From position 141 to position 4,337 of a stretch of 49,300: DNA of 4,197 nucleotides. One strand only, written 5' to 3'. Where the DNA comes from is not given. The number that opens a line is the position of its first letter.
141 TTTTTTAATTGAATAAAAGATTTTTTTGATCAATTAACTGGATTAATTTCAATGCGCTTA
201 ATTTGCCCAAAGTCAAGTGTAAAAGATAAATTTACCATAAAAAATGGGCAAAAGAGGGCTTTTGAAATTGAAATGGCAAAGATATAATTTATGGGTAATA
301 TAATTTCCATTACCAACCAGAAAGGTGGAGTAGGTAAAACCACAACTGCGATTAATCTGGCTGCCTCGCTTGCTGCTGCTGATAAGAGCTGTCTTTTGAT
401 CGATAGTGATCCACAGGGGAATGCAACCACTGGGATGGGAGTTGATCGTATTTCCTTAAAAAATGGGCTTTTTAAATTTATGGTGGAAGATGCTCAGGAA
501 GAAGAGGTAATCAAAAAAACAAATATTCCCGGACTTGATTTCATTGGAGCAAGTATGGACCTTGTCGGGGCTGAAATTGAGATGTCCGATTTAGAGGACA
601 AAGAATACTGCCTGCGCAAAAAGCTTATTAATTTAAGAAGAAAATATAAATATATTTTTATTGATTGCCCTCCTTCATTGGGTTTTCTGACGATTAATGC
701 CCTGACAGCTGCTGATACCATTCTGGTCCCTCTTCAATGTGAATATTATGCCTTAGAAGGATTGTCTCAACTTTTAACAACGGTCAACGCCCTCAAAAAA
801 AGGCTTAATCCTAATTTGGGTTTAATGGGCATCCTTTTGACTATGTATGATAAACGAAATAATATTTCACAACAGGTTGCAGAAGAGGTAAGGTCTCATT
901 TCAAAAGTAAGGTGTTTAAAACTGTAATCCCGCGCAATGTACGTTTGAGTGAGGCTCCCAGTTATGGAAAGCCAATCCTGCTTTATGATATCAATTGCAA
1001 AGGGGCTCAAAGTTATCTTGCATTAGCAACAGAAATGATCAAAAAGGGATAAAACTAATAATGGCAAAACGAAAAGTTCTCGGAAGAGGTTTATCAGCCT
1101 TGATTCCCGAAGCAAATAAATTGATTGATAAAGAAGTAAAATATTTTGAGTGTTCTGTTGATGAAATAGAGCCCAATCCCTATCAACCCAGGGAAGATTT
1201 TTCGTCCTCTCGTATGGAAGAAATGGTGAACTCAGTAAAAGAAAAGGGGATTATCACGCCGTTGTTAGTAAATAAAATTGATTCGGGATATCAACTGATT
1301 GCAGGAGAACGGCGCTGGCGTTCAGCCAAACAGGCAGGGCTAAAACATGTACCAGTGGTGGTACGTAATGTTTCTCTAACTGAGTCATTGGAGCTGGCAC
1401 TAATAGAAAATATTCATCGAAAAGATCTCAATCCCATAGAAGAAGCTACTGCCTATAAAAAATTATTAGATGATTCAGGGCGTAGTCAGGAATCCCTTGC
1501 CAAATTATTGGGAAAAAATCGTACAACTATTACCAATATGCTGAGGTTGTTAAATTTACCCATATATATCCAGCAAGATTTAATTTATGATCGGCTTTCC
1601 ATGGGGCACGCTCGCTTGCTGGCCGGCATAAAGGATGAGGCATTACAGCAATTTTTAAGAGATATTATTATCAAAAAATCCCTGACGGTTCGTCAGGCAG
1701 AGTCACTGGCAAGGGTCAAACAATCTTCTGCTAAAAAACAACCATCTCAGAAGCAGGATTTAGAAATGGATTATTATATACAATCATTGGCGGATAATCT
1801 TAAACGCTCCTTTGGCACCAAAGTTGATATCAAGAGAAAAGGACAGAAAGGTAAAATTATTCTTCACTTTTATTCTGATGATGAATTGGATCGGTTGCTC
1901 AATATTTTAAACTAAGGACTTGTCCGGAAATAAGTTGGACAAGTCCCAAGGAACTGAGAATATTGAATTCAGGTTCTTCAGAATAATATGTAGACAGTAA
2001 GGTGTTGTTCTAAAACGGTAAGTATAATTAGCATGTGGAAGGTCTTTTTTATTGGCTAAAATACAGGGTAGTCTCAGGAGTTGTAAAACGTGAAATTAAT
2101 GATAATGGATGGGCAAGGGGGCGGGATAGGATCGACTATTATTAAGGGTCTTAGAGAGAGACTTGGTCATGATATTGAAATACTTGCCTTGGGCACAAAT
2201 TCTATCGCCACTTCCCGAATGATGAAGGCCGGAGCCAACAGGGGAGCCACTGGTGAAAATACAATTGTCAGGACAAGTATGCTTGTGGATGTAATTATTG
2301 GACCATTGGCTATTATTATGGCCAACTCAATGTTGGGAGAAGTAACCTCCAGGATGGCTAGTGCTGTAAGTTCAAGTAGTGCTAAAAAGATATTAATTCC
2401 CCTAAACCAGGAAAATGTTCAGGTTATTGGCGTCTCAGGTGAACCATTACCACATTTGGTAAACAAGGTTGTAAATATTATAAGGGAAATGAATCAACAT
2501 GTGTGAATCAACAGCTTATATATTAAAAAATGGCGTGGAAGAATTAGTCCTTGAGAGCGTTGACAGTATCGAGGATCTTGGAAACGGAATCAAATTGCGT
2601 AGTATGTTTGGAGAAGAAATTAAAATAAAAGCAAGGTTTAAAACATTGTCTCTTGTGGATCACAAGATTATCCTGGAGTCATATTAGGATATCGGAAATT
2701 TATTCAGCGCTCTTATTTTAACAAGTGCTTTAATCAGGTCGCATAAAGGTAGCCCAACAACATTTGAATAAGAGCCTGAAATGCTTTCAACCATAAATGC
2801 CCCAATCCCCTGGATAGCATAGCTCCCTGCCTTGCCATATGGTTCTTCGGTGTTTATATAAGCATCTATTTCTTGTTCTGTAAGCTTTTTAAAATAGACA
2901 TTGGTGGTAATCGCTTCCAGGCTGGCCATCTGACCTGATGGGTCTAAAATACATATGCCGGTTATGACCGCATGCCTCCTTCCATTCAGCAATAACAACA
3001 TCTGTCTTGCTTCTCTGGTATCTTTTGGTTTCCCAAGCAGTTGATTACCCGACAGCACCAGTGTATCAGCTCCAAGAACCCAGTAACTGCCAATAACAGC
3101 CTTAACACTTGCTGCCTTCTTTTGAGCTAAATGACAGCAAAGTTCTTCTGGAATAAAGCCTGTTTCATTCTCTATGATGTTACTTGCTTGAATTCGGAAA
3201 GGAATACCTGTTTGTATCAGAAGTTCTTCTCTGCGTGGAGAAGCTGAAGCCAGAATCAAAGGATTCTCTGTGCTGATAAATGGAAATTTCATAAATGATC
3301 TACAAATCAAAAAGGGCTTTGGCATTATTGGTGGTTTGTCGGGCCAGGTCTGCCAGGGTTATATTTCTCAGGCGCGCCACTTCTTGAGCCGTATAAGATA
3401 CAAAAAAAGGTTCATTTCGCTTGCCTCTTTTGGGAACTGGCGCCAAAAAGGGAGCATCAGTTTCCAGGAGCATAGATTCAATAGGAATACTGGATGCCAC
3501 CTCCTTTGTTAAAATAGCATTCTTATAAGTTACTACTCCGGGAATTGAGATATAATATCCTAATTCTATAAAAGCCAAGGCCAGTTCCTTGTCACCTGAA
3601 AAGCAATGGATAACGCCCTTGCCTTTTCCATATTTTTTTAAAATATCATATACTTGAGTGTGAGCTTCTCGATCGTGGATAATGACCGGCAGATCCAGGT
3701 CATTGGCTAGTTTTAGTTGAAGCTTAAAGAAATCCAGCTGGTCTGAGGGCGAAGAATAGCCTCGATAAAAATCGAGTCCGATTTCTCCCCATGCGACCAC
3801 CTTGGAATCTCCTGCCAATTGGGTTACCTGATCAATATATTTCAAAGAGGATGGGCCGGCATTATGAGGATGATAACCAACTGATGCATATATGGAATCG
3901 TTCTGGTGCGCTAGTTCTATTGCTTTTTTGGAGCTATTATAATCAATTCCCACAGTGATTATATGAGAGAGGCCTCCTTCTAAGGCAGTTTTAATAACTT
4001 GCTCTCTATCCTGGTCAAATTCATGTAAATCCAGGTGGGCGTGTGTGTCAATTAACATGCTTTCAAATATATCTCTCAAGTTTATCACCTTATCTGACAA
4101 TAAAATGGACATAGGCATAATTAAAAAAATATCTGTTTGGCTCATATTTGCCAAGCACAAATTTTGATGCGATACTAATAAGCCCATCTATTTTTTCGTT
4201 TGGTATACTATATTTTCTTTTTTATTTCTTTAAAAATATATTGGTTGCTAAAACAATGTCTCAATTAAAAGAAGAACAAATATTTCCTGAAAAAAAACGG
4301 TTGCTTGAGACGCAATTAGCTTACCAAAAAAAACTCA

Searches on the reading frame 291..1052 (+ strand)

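Call 43: search_protein_families(library=pfam, max_evalue=0.00001, proteins=[window:291-1052:+])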
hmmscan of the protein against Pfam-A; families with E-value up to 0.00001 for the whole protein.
window:291-1052:+ (253 aa): 6 families
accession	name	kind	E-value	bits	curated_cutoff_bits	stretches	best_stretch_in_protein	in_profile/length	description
PF13614.12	AAA_31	-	1.9e-63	214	27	1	3-176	2-175/177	AAA domain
PF01656.29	CbiA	-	3e-29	102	25.4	1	5-229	1-125/125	CobQ/CobB/MinD/ParA nucleotide binding domain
PF06564.18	CBP_BcsQ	-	1.2e-10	41.7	21.3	1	4-247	3-231/234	Cellulose biosynthesis protein BcsQ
PF09140.17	MipZ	-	4e-09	36.6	20.7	1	4-161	2-142/262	ATPase MipZ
PF10609.15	ParA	-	4.1e-09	36.7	27.1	1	3-47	4-48/246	NUBPL iron-transfer P-loop NTPase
PF00142.24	Fer4_NifH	-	6.4e-09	36.1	25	0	10-75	7-75/271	4Fe-4S iron sulfur cluster binding proteins, NifH/frxC family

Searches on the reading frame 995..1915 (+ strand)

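Call 43: search_protein_families(library=pfam, max_evalue=0.00001, proteins=[window:995-1915:+])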
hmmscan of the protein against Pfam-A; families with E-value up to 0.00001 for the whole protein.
window:995-1915:+ (306 aa): 3 families
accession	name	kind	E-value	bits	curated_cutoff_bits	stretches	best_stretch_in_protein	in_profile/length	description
PF17762.8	HTH_ParB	-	1.1e-31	109.4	22.6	1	143-241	1-99/102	ParB HTH domain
PF02195.25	ParB_N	-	1.8e-31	108.5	26.3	1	52-141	5-95/95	ParB N-terminal domain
PF23552.2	ParB_C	-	3.8e-09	36.3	23.8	1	262-305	5-49/50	ParB dimerisation domain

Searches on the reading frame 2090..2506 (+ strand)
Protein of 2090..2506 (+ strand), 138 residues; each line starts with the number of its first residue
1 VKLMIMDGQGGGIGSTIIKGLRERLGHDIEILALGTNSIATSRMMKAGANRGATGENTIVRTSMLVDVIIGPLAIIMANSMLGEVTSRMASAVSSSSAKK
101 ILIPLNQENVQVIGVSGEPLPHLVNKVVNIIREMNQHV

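Call 43: search_protein_families(library=pfam, max_evalue=0.00001, proteins=[window:2090-2506:+])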
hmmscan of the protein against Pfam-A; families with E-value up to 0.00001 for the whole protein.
window:2090-2506:+ (138 aa): 1 family
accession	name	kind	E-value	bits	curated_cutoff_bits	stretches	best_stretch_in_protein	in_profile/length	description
PF12953.12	DUF3842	-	5.7e-53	179.2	28.5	1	2-130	1-129/130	Domain of unknown function (DUF3842)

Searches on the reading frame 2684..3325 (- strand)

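Call 43: search_protein_families(library=pfam, max_evalue=0.00001, proteins=[window:2684-3325:-])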
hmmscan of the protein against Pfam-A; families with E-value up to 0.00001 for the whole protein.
window:2684-3325:- (213 aa): 1 family
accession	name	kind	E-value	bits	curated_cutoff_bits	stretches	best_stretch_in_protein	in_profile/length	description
PF02545.19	Maf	-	2.1e-57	194.3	27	1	22-202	1-185/187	Maf-like protein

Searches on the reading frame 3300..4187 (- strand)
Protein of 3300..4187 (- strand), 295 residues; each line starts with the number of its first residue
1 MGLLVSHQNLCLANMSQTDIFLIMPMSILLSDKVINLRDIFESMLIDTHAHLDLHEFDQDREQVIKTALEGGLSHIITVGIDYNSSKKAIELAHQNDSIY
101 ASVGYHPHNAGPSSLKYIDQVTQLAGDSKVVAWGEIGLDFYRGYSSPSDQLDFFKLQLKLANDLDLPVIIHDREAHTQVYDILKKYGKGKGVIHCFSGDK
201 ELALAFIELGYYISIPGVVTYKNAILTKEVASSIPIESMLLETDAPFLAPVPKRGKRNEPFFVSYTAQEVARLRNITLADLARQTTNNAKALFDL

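Call 43: search_protein_families(library=pfam, max_evalue=0.00001, proteins=[window:3300-4187:-])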
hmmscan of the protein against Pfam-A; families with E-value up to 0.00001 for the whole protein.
window:3300-4187:- (295 aa): 1 family
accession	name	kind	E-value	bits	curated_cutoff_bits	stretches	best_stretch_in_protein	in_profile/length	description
PF01026.27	TatD_DNase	-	1.7e-83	280.3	27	1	46-293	1-252/253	TatD related DNase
